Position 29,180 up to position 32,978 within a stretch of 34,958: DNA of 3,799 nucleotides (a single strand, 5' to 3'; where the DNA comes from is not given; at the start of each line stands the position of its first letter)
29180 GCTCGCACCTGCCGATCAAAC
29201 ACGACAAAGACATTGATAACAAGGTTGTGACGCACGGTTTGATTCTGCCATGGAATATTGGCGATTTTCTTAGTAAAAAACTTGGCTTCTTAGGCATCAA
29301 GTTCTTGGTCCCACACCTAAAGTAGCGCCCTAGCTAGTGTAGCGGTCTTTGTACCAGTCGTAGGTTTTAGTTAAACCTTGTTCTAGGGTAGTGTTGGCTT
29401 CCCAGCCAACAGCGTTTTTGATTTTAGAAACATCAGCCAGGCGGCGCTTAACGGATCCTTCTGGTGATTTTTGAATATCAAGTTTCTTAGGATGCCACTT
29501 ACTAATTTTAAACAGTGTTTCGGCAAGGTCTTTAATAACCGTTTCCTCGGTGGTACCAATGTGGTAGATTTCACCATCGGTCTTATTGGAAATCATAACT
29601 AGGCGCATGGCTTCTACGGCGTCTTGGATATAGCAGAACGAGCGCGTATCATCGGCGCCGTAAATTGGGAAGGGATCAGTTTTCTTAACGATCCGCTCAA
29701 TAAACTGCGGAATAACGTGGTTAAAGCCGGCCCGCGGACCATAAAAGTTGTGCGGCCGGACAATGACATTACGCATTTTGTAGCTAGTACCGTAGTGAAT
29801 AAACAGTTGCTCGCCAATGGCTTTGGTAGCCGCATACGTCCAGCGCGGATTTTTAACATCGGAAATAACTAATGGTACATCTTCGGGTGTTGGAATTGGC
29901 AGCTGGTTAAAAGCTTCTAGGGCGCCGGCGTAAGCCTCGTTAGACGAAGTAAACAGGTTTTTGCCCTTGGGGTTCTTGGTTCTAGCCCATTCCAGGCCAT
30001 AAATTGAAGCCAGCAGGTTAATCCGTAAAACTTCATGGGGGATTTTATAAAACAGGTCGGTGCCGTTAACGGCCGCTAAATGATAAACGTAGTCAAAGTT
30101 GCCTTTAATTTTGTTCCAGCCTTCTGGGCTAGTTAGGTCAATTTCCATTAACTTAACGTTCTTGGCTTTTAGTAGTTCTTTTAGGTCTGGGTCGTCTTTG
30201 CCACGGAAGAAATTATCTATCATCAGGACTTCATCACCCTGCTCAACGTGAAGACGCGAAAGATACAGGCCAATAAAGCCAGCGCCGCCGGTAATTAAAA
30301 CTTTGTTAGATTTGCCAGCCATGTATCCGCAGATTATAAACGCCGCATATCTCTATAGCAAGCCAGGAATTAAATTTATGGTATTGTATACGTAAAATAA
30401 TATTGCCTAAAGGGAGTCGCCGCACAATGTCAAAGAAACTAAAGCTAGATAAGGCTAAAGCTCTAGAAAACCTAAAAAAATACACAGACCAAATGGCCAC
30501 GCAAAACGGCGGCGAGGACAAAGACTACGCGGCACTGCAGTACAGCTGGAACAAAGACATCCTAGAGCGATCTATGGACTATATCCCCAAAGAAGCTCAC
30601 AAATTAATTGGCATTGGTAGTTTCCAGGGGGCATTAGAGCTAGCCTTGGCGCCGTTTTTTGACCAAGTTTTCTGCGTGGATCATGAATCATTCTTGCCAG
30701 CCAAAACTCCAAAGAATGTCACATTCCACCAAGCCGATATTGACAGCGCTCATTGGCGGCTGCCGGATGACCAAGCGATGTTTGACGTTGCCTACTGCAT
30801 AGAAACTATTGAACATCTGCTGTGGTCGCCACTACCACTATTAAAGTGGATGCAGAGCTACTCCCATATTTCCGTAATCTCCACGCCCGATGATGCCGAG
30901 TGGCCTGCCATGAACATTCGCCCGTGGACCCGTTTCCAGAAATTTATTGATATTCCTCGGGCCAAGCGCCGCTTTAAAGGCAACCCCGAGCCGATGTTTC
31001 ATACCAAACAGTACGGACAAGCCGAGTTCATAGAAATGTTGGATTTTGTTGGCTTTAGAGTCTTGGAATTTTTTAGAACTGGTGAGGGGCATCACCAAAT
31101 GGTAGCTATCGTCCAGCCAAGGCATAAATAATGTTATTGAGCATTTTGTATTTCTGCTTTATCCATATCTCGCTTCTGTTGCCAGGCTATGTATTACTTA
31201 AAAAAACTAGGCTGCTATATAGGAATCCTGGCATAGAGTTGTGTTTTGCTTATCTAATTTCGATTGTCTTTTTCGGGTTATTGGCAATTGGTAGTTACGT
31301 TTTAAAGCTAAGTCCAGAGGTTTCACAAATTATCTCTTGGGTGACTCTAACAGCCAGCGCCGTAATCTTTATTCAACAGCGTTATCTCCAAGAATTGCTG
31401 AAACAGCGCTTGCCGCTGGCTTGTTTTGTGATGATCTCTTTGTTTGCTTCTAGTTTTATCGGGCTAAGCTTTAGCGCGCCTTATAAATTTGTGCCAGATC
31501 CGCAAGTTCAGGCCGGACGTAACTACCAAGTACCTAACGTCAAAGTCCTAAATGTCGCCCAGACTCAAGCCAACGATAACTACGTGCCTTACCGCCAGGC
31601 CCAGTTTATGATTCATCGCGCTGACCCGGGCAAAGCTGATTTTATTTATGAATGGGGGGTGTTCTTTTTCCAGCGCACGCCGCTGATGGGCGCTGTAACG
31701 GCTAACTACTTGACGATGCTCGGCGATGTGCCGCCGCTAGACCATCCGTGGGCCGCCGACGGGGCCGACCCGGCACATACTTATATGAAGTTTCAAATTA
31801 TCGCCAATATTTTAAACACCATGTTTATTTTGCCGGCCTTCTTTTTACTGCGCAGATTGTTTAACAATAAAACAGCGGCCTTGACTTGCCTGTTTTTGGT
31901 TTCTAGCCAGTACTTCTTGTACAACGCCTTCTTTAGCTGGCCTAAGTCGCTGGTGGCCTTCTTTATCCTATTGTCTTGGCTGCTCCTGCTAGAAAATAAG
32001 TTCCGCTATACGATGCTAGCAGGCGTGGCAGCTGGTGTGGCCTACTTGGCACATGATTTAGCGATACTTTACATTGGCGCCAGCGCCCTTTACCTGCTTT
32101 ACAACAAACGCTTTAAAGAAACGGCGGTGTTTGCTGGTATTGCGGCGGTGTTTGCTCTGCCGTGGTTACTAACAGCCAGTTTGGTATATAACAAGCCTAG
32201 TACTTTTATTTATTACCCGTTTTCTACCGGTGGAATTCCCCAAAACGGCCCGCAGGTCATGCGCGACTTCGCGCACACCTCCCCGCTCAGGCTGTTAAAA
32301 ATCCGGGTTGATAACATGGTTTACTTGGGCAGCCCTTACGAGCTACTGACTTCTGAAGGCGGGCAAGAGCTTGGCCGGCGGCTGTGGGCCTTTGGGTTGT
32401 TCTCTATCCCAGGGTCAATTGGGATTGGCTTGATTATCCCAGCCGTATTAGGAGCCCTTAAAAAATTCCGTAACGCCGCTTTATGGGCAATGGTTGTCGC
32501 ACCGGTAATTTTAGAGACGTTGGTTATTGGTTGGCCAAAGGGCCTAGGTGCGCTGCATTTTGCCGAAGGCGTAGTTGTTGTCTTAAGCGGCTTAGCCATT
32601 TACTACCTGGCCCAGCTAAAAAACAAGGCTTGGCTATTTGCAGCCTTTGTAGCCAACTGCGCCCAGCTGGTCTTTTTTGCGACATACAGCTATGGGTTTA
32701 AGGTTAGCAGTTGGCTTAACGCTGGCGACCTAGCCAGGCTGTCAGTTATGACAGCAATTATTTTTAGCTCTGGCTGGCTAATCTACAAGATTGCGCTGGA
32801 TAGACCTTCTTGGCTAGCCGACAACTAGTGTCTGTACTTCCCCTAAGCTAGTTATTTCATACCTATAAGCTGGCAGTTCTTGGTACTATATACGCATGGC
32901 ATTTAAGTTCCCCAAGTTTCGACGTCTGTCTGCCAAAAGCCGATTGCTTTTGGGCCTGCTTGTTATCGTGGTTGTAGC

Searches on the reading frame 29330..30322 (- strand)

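Call 12: search_protein_families(library=pfam, proteins=[window:29330-30322:-], max_evalue=0.001)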
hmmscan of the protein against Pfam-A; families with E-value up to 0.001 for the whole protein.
window:29330-30322:- (330 aa): 6 families
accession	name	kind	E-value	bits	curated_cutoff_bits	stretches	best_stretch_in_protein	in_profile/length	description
PF16363.11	GDP_Man_Dehyd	-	8e-42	144.3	27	1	9-319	1-331/332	GDP-mannose 4,6 dehydratase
PF01370.27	Epimerase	-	1.2e-41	143.1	20.9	1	8-256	1-240/240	NAD dependent epimerase/dehydratase family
PF02719.21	Polysacc_synt_2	-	5.2e-12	46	20.2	1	158-285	133-258/293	Polysaccharide biosynthesis protein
PF01073.25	3Beta_HSD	-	1.3e-08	34.6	22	1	9-239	1-225/280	3-beta hydroxysteroid dehydrogenase/isomerase family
PF07993.18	NAD_binding_4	-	1.5e-08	34.6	20.1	1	65-195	78-209/258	Male sterility protein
PF04321.23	RmlD_sub_bind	-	2.8e-08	33.6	27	1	7-282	2-239/287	RmlD substrate binding domain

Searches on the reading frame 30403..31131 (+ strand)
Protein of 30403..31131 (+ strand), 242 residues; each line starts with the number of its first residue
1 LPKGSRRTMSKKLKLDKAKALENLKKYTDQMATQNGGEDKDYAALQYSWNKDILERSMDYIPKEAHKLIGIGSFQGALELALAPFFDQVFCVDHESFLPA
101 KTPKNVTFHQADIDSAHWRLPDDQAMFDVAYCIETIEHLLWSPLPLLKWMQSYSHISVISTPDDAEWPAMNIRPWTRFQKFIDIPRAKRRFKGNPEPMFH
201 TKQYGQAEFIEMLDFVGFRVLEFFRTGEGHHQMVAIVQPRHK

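Call 12: search_protein_families(library=pfam, proteins=[window:30403-31131:+], max_evalue=0.001)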
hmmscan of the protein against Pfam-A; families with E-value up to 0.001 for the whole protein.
window:30403-31131:+ (242 aa): 1 family
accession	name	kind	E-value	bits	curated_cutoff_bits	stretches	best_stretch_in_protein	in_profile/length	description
PF13489.12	Methyltransf_23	-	0.00017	21.8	27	1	55-176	14-124/164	Methyltransferase domain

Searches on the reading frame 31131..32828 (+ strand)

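Call 12: search_protein_families(library=pfam, proteins=[window:31131-32828:+], max_evalue=0.001)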
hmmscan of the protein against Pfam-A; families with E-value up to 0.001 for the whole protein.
window:31131-32828:+ (565 aa): 1 family
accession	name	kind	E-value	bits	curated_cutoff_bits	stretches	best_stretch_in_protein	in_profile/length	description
PF13231.12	PMT_2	-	3.3e-06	27.8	26.1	1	224-342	27-152/160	Dolichyl-phosphate-mannose-protein mannosyltransferase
